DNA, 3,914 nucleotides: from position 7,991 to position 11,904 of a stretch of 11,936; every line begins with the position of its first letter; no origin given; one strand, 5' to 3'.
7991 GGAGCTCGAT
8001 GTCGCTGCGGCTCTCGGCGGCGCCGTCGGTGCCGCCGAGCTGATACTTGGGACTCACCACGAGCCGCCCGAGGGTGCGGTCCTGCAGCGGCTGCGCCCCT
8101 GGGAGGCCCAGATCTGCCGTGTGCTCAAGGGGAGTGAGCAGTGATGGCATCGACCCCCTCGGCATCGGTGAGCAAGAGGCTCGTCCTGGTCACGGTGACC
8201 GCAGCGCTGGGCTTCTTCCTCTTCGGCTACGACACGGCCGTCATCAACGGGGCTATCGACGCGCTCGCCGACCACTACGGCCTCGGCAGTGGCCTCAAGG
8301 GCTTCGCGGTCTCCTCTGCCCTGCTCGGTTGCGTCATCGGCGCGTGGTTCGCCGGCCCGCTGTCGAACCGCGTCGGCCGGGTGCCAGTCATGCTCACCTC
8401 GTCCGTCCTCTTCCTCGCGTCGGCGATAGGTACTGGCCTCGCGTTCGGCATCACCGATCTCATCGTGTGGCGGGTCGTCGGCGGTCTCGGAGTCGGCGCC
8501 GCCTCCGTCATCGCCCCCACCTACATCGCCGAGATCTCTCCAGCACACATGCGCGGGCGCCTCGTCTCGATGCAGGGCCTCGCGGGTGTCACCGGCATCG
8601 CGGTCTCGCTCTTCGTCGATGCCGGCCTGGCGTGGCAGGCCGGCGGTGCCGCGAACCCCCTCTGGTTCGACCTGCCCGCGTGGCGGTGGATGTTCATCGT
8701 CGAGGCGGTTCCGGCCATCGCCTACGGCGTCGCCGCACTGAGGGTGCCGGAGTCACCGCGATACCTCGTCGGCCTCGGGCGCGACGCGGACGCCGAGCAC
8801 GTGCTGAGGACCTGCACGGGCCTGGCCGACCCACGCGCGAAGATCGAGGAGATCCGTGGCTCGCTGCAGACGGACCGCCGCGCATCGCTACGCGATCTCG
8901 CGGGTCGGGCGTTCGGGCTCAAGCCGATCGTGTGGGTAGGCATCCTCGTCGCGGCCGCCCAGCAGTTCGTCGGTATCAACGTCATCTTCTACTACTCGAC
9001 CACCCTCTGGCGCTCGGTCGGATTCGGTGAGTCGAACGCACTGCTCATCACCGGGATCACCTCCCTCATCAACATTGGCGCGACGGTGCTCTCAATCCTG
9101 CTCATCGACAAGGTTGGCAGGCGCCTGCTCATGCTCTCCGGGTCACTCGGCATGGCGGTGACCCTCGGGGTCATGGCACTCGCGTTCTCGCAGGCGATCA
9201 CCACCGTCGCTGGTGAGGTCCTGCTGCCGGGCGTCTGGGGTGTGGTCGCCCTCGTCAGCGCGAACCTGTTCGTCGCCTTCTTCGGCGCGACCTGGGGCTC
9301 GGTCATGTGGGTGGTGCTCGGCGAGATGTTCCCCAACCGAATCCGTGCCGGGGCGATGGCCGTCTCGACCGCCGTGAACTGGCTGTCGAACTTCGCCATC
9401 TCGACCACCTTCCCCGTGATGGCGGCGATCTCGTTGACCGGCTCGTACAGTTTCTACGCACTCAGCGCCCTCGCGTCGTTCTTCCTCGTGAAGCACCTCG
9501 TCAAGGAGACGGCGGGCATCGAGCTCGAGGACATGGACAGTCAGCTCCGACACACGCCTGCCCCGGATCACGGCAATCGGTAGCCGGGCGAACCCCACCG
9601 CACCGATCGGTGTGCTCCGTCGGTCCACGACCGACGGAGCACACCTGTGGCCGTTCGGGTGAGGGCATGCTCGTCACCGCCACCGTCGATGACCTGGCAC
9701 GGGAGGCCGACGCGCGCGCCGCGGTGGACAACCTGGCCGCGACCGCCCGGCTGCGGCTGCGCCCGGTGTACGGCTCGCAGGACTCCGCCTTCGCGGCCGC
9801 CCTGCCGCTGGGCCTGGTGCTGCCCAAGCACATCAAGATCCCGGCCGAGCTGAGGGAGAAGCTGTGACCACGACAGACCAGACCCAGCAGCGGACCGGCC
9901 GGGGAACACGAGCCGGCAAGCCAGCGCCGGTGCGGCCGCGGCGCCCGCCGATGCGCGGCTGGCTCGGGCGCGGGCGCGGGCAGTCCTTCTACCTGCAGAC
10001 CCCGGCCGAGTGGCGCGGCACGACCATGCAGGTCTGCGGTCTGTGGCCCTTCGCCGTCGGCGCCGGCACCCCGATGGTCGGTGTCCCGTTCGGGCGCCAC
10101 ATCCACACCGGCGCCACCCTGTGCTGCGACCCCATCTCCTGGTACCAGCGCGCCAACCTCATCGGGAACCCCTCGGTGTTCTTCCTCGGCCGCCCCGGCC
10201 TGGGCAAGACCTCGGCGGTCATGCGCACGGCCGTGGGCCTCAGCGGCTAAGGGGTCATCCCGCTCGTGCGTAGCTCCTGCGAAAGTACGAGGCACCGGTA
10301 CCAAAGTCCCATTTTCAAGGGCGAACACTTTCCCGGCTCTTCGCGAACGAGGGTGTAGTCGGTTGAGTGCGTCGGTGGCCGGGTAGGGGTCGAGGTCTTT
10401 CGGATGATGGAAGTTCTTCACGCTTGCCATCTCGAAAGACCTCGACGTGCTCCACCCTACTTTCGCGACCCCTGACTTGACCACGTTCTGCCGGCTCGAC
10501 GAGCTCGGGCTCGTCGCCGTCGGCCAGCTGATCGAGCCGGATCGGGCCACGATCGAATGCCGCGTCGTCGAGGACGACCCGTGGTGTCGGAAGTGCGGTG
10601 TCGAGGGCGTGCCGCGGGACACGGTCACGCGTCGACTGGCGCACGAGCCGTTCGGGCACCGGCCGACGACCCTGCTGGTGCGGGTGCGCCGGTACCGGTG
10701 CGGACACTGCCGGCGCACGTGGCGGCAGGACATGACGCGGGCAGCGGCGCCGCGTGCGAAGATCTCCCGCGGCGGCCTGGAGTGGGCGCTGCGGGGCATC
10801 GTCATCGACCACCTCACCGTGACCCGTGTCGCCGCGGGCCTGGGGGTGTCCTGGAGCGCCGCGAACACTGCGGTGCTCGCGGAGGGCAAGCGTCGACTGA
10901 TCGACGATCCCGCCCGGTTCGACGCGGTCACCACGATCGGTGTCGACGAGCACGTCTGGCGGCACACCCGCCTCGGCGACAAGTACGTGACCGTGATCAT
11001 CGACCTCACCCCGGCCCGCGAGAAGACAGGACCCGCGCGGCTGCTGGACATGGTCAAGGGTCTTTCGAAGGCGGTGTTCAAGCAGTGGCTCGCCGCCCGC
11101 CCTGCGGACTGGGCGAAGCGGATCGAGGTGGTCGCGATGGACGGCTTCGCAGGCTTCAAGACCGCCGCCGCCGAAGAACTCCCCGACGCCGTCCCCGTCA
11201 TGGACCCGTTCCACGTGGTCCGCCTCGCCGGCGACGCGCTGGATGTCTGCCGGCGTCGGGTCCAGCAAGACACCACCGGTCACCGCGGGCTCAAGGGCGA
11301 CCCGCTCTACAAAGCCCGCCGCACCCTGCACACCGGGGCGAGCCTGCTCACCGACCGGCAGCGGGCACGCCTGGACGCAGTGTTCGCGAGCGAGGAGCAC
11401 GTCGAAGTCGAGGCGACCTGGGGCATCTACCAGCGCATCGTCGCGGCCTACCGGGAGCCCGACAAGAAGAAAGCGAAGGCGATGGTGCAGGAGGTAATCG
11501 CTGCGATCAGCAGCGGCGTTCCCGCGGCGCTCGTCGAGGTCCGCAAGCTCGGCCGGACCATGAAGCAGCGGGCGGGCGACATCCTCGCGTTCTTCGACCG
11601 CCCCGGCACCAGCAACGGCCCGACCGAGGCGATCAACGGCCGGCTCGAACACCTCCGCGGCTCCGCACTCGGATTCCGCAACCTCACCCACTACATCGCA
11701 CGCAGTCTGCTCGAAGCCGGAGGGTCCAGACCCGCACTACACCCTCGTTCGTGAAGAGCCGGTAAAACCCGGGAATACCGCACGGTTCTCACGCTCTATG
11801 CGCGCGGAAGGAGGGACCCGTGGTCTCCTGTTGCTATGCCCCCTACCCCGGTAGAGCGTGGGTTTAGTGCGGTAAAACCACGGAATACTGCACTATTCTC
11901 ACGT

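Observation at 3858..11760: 7.9-kb composite-transposon-like element: inverted ISL3-family ends with identical 8-bp target duplications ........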

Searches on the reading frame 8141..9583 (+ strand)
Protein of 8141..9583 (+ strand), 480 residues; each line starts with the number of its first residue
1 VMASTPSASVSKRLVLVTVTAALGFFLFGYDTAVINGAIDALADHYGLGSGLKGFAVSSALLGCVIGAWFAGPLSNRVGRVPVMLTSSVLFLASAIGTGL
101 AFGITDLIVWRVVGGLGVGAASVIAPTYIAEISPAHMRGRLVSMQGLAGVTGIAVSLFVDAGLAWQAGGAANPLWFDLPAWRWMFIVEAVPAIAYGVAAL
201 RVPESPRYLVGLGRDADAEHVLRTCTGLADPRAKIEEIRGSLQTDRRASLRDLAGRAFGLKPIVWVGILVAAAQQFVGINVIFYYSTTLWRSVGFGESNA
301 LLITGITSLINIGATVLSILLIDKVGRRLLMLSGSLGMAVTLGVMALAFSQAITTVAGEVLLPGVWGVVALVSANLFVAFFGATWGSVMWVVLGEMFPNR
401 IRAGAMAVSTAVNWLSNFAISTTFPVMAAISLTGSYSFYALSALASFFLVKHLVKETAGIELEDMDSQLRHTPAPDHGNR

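Call 6: search_protein_families(library=pfam, proteins=[window:8141-9583:+], max_evalue=0.01)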
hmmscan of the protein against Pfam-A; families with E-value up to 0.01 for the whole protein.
window:8141-9583:+ (480 aa): 2 families
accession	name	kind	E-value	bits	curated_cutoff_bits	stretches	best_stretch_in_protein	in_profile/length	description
PF00083.30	Sugar_tr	-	1.7e-103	347.4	22.3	1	17-467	1-450/452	Sugar (and other) transporter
PF07690.21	MFS_1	-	7.2e-31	107.8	33.4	1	22-418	2-344/347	Major Facilitator Superfamily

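Call 66: search_protein_families(library=ncbifam, proteins=[window:8144-9583:+], max_evalue=0.001)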
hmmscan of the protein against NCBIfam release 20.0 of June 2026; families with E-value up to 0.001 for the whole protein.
window:8144-9583:+ (479 aa): 32 families (the best 25 are shown)
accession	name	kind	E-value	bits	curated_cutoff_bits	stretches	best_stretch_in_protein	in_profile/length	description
NF007484.0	PRK10077.1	equivalog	1.2e-100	337.6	608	1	10-467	7-471/480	D-xylose transporter XylE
TIGR00879.1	SP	subfamily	2.3e-99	333.3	237.8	1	8-463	50-509/510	sugar porter family MFS transporter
NF052357.1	GlucTporGlcPStph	equivalog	3.4e-70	237.1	750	1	14-470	6-439/445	glucose transporter GlcP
TIGR00895.1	2A0115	subfamily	4.3e-29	101.6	418.55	1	6-410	8-381/398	aromatic acid/H+ symport family MFS transporter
TIGR00898.1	2A0119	subfamily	3.6e-27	95.3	550.75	1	50-463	126-505/506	cation transport protein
TIGR00887.1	2A0109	equivalog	1.8e-17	63.4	610.3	1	12-423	13-448/502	phosphate:H+ symporter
NF053517.1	HbztTptrPcaK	equivalog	1.5e-16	60.4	770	1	9-363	13-352/437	4-hydroxybenzoate transporter PcaK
NF008586.0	PRK11551.1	equivalog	1.1e-12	47.7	410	1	16-217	17-206/406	3-(3-hydroxy-phenyl)propionate transporter MhpT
NF000095.1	tet_MFS_OtrB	exception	1.8e-12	46.6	999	1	10-190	20-193/563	oxytetracycline resistance efflux MFS transporter OtrB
NF003024.0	PRK03893.1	subfamily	2.2e-12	46.6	604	1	18-205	24-199/497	sialate:H+ symport family MFS transporter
TIGR01299.1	synapt_SV2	subfamily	9.9e-12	43.5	637.3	1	49-224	201-377/742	synaptic vesicle protein SV2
TIGR00880.1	2_A_01_02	superfamily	2.1e-10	40.8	131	1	61-201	9-137/141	multidrug resistance protein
TIGR00891.1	2A0112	subfamily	2.8e-10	39.8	552.9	1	20-376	17-357/405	sialate:H+ symport family MFS transporter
TIGR00710.1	efflux_Bcr_CflA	subfamily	1e-09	38.3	200.9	1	46-131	36-121/385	Bcr/CflA family efflux MFS transporter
TIGR00893.1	2A0114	subfamily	1.4e-08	34.1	395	1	41-445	20-389/399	D-galactonate transporter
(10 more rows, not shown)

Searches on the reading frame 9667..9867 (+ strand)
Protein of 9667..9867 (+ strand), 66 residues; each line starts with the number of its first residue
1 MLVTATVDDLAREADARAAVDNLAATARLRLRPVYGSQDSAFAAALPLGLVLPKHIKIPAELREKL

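Call 66: search_protein_families(library=ncbifam, proteins=[window:9667-9867:+], max_evalue=0.001)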
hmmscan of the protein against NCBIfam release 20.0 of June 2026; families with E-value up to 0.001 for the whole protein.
window:9667-9867:+ (66 aa): 1 family
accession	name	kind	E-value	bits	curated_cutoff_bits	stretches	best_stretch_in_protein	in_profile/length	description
NF042935.1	SCO6880_fam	subfamily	1.7e-16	60.2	60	1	1-50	428-477/477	SCO6880 family protein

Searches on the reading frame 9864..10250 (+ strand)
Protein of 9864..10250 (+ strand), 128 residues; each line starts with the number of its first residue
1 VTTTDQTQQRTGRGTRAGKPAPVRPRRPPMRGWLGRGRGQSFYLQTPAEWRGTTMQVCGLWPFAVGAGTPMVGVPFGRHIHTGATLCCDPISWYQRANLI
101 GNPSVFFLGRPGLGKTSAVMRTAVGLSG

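Call 6: search_protein_families(library=pfam, proteins=[window:9864-10250:+], max_evalue=0.01)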
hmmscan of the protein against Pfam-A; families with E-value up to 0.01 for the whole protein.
window:9864-10250:+ (128 aa): 0 families

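Call 52: list_cluster_members(proteins=[P0245, window:9864-10250:+, window:4360-5211:+])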
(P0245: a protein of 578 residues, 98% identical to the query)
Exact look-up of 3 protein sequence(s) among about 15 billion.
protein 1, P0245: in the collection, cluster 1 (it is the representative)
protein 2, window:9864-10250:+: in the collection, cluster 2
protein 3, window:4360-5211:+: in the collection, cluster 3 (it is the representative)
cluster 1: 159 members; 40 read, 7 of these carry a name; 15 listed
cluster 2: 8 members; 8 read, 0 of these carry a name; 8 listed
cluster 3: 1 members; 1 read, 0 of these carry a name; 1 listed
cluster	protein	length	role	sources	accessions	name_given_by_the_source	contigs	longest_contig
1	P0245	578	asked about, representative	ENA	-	-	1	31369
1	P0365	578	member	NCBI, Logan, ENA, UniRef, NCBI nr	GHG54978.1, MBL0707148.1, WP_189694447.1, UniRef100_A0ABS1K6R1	alpha-glucosidase [Sinomonas cellulolyticus] | Alpha-glucosidase n=1 Tax=Sinomonas cellulolyticus TaxID=2801916 RepID=A0ABS1K6R1_9MICC | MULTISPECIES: alpha-glucosidase [Sinomonas]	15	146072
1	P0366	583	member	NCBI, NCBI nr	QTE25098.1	alpha-glucosidase [Propioniciclava sp. MC1595]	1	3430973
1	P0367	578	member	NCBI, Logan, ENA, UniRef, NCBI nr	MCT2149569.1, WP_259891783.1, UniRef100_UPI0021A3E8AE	alpha-glucosidase [Dermabacter vaginalis] | glycoside hydrolase family 13 protein n=1 Tax=Dermabacter vaginalis TaxID=1630135 ...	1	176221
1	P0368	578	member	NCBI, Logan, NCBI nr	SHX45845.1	alpha-glucosidase [Mycobacteroides abscessus subsp. abscessus]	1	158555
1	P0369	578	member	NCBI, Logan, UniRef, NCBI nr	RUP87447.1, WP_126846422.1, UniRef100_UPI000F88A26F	glycoside hydrolase family 13 protein [Dermabacter sp. HSID17554] | glycoside hydrolase family 13 protein n=1 Tax=Dermabacter sp. HSID17554 TaxID=2419511 ... | alpha-glucosidase [Dermabacter sp. HSID17554]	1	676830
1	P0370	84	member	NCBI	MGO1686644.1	MAG: helix-turn-helix domain-containing protein, partial [Brachybacterium sp.]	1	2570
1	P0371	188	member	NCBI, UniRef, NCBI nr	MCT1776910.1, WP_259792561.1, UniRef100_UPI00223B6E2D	recombinase family protein [Brachybacterium sp. p3-SID957] | recombinase family protein n=1 Tax=Brachybacterium sp. p3-SID957 TaxID=2916049 ...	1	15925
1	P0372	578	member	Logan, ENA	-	-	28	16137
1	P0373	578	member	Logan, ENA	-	-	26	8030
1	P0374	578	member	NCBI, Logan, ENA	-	-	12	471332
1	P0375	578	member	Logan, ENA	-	-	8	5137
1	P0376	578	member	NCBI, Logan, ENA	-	-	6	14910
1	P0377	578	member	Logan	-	-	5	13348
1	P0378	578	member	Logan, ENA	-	-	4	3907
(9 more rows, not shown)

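Call 66: search_protein_families(library=ncbifam, proteins=[window:9864-10250:+], max_evalue=0.001)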
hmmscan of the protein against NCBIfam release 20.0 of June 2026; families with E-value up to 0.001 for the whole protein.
window:9864-10250:+ (128 aa): 0 families

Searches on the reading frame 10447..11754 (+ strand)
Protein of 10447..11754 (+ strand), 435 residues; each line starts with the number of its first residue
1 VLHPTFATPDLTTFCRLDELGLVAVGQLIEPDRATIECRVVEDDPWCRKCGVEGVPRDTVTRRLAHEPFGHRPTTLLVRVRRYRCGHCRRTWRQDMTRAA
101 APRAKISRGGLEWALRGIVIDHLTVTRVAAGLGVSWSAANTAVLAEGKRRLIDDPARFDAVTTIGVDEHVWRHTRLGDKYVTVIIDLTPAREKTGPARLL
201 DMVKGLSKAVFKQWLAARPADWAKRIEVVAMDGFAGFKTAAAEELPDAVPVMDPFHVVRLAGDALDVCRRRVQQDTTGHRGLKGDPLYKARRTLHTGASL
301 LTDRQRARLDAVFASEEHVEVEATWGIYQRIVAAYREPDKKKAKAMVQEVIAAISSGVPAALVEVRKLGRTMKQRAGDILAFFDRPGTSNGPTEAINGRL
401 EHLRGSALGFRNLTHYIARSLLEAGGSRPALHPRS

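Call 6: search_protein_families(library=pfam, proteins=[window:10447-11754:+], max_evalue=0.01)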
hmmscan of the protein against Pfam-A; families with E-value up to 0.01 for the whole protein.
window:10447-11754:+ (435 aa): 2 families
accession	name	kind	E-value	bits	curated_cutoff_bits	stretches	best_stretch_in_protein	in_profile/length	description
PF01610.23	DDE_Tnp_ISL3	-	8.1e-54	183.4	23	1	164-419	1-239/240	Transposase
PF14690.11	Zn_ribbon_ISL3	-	4.9e-05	24.1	25.5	1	45-88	3-47/47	zinc-finger of transposase IS204/IS1001/IS1096/IS1165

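Call 13: find_encoding_contigs(protein=window:10447-11754:+, flank=6000, max_places=10)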
Protein window:10447-11754:+ (435 aa): 4 contigs read that carry it; 2 places shown.
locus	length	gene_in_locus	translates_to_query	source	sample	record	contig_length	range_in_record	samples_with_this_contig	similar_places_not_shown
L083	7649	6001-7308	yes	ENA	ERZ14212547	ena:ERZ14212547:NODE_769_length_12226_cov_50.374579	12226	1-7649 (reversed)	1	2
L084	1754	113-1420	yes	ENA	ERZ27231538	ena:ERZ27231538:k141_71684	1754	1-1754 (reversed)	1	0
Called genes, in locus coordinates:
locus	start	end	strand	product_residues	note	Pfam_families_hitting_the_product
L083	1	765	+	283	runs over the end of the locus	PF01145:Band_7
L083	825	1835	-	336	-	PF00356:LacI, PF13377:Peripla_BP_3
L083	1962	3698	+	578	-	PF00128:Alpha-amylase, PF16657:Malt_amylase_C (faint)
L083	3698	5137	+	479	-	PF00083:Sugar_tr, PF07690:MFS_1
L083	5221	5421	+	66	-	-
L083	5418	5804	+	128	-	-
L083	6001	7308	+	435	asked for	PF01610:DDE_Tnp_ISL3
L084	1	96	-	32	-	?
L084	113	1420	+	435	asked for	PF01610:DDE_Tnp_ISL3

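Call 16: find_homologous_proteins(query=window:10447-11754:+, max_evalue=1e-50)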
Query window:10447-11754:+ (435 aa): 7940 proteins with E <= 1e-50 among 8000 candidates; the best 120 are listed.
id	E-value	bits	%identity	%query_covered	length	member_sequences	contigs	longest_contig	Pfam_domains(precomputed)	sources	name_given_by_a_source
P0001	5.9e-269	910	90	100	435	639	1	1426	PF14690.12,PF01610.24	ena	-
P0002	5.2e-261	884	91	100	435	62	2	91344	PF14690.12,PF01610.24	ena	-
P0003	1.5e-259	879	88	100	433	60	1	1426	PF14690.12,PF01610.24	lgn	-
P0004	9.9e-259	876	89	100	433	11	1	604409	PF14690.12,PF01610.24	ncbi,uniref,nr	ncbi:MAG: ISL3 family transposase [Microbacterium sp.]|uniref:ISL3 family transposase n=1 Tax=Microb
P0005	1.2e-258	876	89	100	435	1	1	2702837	PF01610.24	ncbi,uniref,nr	ncbi:ISL3 family transposase [Microcella alkaliphila]|uniref:IS1096, tnpA protein n=1 Tax=Microcella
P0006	1.7e-258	876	89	100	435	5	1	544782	PF14690.12,PF01610.24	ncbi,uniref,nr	ncbi:ISL3 family transposase [Microbacterium indicum]|uniref:ISL3 family transposase n=1 Tax=Microba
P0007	2.2e-258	875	87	100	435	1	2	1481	PF14690.12,PF01610.24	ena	-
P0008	4.4e-258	874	87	100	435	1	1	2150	PF14690.12,PF01610.24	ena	-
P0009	7.8e-258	874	89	100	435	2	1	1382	PF14690.12,PF01610.24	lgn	-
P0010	1.6e-257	873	87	100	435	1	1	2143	PF14690.12,PF01610.24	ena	-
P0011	7.2e-257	870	87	100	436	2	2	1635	PF14690.12,PF01610.24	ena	-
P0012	1.1e-256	870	87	100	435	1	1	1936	PF14690.12,PF01610.24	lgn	-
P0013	1.3e-256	869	86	100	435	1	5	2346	PF14690.12,PF01610.24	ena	-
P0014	2.0e-256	869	86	100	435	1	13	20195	PF14690.12,PF01610.24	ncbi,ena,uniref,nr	ncbi:ISL3 family transposase [uncultured Microbacterium sp.]|uniref:ISL3 family transposase n=1 Tax=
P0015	3.3e-256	868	88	100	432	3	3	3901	PF14690.12,PF01610.24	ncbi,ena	-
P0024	4.7e-254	861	86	100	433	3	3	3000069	PF14690.12,PF01610.24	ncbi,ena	ncbi:ISL3 family transposase [Microbacterium aurum]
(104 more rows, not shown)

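Call 17: find_encoding_contigs(protein=P0002, flank=5000, max_places=10)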
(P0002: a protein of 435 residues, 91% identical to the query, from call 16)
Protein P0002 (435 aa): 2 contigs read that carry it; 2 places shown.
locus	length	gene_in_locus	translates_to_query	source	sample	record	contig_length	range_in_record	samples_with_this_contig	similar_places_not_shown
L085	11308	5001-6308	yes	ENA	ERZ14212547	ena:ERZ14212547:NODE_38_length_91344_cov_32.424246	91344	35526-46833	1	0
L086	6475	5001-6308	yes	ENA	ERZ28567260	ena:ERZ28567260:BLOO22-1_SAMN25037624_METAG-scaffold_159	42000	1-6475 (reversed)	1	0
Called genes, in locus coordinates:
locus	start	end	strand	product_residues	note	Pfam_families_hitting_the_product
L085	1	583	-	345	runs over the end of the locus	PF00005:ABC_tran, PF02463:SMC_N (faint), PF13304:AAA_21 (weak)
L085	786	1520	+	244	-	PF00440:TetR_N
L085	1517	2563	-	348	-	PF02661:Fic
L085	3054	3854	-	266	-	PF13460:NAD_binding_10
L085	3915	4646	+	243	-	PF12161:HsdM_N, PF02384:N6_Mtase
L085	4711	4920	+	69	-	-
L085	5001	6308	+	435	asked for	PF14690:Zn_ribbon_ISL3 (weak), PF01610:DDE_Tnp_ISL3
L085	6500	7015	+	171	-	PF09819:ABC_cobalt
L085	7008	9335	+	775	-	PF13481:AAA_25 (faint), PF00005:ABC_tran, PF01078:Mg_chelatase (faint), PF02463:SMC_N (weak), PF03193:RsgA_GTPase (faint), PF13191:AAA_16 (faint), PF00005:ABC_tran, PF02361:CbiQ (weak), +7 more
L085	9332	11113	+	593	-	PF00664:ABC_membrane, PF00005:ABC_tran, PF02463:SMC_N (weak)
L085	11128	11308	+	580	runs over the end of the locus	PF00664:ABC_membrane (weak), PF00005:ABC_tran, PF13304:AAA_21 (faint), PF02463:SMC_N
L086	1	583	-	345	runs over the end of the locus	PF00005:ABC_tran, PF02463:SMC_N (faint), PF13304:AAA_21 (weak)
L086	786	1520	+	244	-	PF00440:TetR_N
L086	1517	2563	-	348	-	PF02661:Fic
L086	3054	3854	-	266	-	PF13460:NAD_binding_10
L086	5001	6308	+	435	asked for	PF14690:Zn_ribbon_ISL3 (weak), PF01610:DDE_Tnp_ISL3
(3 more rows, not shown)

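Call 18: find_encoding_contigs(protein=P0024, flank=3000, max_places=10)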
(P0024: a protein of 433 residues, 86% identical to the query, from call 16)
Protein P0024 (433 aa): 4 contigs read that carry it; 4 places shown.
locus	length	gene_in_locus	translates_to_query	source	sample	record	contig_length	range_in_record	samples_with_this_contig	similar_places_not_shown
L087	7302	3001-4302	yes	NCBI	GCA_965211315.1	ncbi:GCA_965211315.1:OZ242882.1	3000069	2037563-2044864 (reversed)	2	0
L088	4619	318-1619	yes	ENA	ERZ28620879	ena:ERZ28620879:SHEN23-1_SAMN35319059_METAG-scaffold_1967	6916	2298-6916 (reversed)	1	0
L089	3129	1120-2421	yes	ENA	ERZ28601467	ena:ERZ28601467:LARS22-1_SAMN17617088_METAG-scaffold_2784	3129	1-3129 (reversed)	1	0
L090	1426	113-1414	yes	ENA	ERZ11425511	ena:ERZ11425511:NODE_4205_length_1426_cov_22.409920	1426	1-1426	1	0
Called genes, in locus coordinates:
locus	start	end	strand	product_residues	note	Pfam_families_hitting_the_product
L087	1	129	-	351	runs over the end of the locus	PF01471:PG_binding_1, PF25989:YknX_C (weak)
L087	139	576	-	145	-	-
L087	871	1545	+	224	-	PF00072:Response_reg, PF00486:Trans_reg_C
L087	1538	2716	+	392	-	PF00672:HAMP, PF00512:HisKA, PF02518:HATPase_c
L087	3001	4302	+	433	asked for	PF14690:Zn_ribbon_ISL3 (weak), PF01610:DDE_Tnp_ISL3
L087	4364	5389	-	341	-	-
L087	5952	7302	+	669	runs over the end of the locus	PF02378:PTS_EIIC, PF00367:PTS_EIIB, PF00358:PTS_EIIA_1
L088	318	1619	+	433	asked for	PF14690:Zn_ribbon_ISL3 (weak), PF01610:DDE_Tnp_ISL3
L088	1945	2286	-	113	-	PF12840:HTH_20, PF01022:HTH_5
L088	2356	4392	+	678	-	PF00122:E1-E2_ATPase, PF00702:Hydrolase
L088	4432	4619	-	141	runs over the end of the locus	PF14155:DUF4307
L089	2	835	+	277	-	?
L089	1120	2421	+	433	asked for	PF14690:Zn_ribbon_ISL3 (weak), PF01610:DDE_Tnp_ISL3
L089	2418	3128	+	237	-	?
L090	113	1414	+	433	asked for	PF14690:Zn_ribbon_ISL3 (weak), PF01610:DDE_Tnp_ISL3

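Call 66: search_protein_families(library=ncbifam, proteins=[window:10447-11754:+], max_evalue=0.001)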
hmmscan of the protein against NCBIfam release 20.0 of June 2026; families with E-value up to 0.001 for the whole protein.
window:10447-11754:+ (435 aa): 3 families
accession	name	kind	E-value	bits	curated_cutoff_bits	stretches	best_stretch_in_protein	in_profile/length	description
NF033550.5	transpos_ISL3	equivalog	5.8e-106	354.7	180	1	35-422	1-369/370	ISL3 family transposase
NF049917.1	ISAon1_downstr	equivalog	5.5e-12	45.5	250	2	190-269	75-154/327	ISAon1 family transposase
NF049919.1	DesA_ISL3_tail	domain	2.6e-05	24.7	30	1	251-318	3-67/122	DesA/ISL3 alpha bundle tail domain-containing protein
